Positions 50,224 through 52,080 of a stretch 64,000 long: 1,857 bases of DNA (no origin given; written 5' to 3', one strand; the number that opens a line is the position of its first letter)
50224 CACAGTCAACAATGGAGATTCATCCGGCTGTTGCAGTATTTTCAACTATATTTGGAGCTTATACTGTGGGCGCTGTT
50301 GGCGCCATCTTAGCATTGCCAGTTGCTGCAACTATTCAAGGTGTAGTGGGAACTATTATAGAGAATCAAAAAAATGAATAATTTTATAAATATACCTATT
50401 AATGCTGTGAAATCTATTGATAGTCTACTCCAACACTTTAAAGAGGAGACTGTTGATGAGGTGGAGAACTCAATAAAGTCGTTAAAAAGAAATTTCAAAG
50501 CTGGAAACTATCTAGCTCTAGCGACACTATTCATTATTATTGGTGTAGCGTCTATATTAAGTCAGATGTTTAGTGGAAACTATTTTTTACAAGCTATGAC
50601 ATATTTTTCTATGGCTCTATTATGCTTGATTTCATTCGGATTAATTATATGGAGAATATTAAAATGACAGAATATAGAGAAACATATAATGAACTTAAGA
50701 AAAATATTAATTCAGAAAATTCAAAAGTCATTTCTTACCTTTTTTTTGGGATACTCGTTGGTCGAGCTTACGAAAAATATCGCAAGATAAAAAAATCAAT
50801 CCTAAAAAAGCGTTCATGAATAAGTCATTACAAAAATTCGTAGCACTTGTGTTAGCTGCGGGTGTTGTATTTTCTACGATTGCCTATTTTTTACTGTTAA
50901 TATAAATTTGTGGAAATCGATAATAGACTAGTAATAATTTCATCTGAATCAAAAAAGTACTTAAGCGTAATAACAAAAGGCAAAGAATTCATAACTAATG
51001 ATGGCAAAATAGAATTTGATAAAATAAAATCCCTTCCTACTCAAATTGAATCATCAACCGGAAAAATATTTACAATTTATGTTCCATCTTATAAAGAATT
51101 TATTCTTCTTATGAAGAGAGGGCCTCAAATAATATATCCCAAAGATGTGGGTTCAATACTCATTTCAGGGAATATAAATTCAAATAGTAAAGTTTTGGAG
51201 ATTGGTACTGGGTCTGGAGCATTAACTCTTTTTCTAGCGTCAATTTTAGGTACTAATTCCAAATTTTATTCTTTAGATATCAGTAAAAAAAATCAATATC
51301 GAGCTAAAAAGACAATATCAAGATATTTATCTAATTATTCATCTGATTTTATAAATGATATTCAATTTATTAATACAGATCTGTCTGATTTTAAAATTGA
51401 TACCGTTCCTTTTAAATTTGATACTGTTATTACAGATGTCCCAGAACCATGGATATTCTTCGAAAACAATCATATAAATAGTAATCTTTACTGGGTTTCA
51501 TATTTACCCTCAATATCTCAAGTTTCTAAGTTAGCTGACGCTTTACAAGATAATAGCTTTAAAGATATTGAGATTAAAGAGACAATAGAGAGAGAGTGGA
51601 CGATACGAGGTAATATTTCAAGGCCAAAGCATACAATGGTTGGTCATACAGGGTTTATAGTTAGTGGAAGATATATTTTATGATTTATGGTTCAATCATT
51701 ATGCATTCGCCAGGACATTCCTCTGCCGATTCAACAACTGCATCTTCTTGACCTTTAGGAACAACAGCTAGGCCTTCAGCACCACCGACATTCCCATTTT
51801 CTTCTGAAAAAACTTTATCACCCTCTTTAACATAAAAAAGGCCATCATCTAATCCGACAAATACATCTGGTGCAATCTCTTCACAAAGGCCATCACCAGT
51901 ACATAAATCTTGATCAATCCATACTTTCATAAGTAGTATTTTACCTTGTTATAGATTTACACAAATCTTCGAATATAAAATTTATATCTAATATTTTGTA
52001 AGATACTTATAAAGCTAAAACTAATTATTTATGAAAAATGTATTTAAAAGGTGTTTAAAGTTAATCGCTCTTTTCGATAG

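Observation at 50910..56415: PafB/PafC-like WYL regulators and tatA-tatC-helY retained, but the entire Pup-proteasome gene set expected between trmI and pafB is absent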

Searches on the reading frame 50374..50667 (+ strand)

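Call 75: search_protein_families(library=pfam, proteins=[window:50374-50667:+], max_evalue=0.01)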
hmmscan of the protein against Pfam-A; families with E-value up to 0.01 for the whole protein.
window:50374-50667:+ (97 aa): 1 family
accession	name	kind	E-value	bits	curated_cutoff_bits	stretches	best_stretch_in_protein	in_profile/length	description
PF04178.18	Got1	-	0.00022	22.2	24.6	1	41-92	34-84/110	Got1/Sft2-like family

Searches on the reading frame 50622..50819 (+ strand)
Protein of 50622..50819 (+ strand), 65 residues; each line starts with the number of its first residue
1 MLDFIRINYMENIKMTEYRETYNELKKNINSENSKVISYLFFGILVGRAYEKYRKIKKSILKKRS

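Call 75: search_protein_families(library=pfam, proteins=[window:50622-50819:+], max_evalue=0.01)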
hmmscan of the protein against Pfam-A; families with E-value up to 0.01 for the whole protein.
window:50622-50819:+ (65 aa): 1 family
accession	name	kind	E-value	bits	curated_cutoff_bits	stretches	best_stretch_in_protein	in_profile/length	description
PF14178.11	YppF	-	0.0043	17.4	24.7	1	1-28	24-52/59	YppF-like protein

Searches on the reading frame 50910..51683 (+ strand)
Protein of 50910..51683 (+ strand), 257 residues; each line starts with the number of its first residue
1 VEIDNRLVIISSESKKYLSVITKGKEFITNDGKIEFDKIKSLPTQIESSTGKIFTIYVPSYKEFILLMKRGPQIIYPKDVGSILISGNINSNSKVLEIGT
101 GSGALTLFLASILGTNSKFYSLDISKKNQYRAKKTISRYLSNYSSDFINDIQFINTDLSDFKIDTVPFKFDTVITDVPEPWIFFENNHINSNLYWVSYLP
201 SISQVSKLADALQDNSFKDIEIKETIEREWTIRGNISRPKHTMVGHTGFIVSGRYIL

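Call 9: search_protein_families(library=pfam, proteins=[window:50910-51683:+], max_evalue=0.1)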
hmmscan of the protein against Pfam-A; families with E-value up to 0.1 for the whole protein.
window:50910-51683:+ (257 aa): 13 families
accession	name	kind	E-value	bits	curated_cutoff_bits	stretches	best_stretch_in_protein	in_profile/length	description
PF08704.16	GCD14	-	1.3e-16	61.5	26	1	71-233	20-180/247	tRNA methyltransferase complex GCD14 subunit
PF13847.12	Methyltransf_31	-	2.9e-09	37.2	27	1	89-176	1-81/145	Methyltransferase domain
PF01135.25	PCMT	-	4.9e-06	26.9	20.3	1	61-139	43-121/210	Protein-L-isoaspartate(D-aspartate) O-methyltransferase (PCMT)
PF13649.12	Methyltransf_25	-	2e-05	25.6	27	1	95-174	1-69/97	Methyltransferase domain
PF08242.18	Methyltransf_12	-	0.00036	21.6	30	1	96-174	1-70/98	Methyltransferase domain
PF13578.12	Methyltransf_24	-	0.0022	19.3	26.3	1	96-160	1-59/105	Methyltransferase domain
PF13489.12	Methyltransf_23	-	0.0075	16.5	27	1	86-147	17-61/164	Methyltransferase domain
PF00398.26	RrnaAD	-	0.0083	15.7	24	1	82-115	21-53/263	Ribosomal RNA adenine dimethylase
PF08241.18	Methyltransf_11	-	0.011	16.8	21.2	1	96-162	1-55/95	Methyltransferase domain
PF01189.24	Methyltr_RsmB-F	-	0.055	13.6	27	1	90-178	7-88/199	16S rRNA methyltransferase RsmB/F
PF05175.20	MTS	-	0.077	13.1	23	0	79-140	17-79/170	Methyltransferase small domain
PF05206.20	TRM13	-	0.087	12.8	26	0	88-168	15-92/257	Methyltransferase TRM13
PF06080.18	DUF938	-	0.096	12.9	27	0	90-127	24-60/202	Protein of unknown function (DUF938)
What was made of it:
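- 50910..51683 (+): TrmI/GCD14-type tRNA methyltransferase. It is the upstream anchor of the conserved neighbourhood. PF08704 E 1e-16 (call 9).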

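Call 10: search_protein_families(library=ncbifam, proteins=[window:50910-51683:+], max_evalue=0.1)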
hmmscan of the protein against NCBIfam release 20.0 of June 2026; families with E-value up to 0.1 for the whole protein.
window:50910-51683:+ (257 aa): 29 families (the best 25 are shown)
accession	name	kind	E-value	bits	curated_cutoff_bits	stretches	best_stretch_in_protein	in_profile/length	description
TIGR00080.1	pimt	equivalog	4e-06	26.8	159.05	1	61-138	47-124/216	protein-L-isoaspartate O-methyltransferase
NF001453.0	PRK00312.1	equivalog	5.7e-06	26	188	1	60-137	49-123/217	protein-L-isoaspartate(D-aspartate) O-methyltransferase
NF011529.0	PRK14968.1-3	equivalog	2e-05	24.1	162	1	71-178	13-107/198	putative methyltransferase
TIGR03534.1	RF_mod_PrmC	equivalog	2.6e-05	23.8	199.1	1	89-159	84-148/253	peptide chain release factor N(5)-glutamine methyltransferase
TIGR02072.1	BioC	equivalog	4.8e-05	23.3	184.95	1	91-163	34-93/244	malonyl-ACP O-methyltransferase BioC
NF041537.1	ArsM_AhpD_UU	exception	8.6e-05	21.5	510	1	80-138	65-123/345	arsenite methyltransferase/AhpD domain selenoprotein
NF011528.0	PRK14968.1-2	equivalog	0.00012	21.7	171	1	74-186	20-122/205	putative methyltransferase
NF041536.1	ArsM_DUF2284_UU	exception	0.00042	18.8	575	1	80-137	65-122/459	arsenite methyltransferase/DUF2284 domain selenoprotein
NF000499.2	Erm23S_rRNA_broad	equivalog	0.00044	19.7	212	1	81-135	13-64/244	23S ribosomal RNA methyltransferase Erm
TIGR00755.1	ksgA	equivalog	0.00056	19.3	171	1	82-167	20-93/256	16S rRNA (adenine(1518)-N(6)/adenine(1519)-N(6))-dimethyltransferase RsmA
NF010549.0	PRK13942.1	equivalog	0.00067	19.2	282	1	88-137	74-123/215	protein-L-isoaspartate O-methyltransferase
TIGR04188.1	methyltr_grsp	subfamily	0.00093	18.6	380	1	87-137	103-152/363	ATP-grasp peptide maturase system methyltransferase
TIGR00536.1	hemK_fam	subfamily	0.0012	17.9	115.5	1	92-175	115-188/286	HemK family protein methyltransferase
NF001556.0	PRK00377.1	equivalog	0.0016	18.3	238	1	89-138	38-87/198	cobalt-precorrin-6Y C(15)-methyltransferase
NF047853.1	tRm6a37MtseTrmN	equivalog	0.0021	17.8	350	1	88-176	40-121/244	tRNA(1)(Val) (adenine(37)-N(6))-methyltransferase TrmN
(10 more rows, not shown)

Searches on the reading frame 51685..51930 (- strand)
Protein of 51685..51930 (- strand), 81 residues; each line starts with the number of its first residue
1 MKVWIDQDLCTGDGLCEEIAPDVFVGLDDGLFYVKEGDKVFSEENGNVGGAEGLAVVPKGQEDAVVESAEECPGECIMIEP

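Call 9: search_protein_families(library=pfam, proteins=[window:51685-51930:-], max_evalue=0.1)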
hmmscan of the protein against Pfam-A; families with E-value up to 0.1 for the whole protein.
window:51685-51930:- (81 aa): 4 families
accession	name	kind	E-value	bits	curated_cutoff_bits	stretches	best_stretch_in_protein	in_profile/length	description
PF13459.11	Fer4_15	-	4.6e-15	56.5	22.4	1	3-79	1-66/66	4Fe-4S single cluster domain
PF13370.11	Fer4_13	-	6.1e-09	36.9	24.5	1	5-77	1-56/58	4Fe-4S single cluster domain of Ferredoxin I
PF00037.32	Fer4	-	0.0028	17.8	21.1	1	3-18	1-16/24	4Fe-4S binding domain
PF06902.16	Fer4_19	-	0.065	13.7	24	0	2-25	7-30/64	Divergent 4Fe-4S mono-cluster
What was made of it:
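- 51685..51930 (-): Small 4Fe-4S ferredoxin (81 aa), divergent from the pafB operon. It is an ancestral neighbour of arc, not an insertion. Fer4_15 E 5e-15 (call 9).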

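Call 10: search_protein_families(library=ncbifam, proteins=[window:51685-51930:-], max_evalue=0.1)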
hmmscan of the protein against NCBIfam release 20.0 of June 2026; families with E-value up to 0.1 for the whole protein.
window:51685-51930:- (81 aa): 0 families
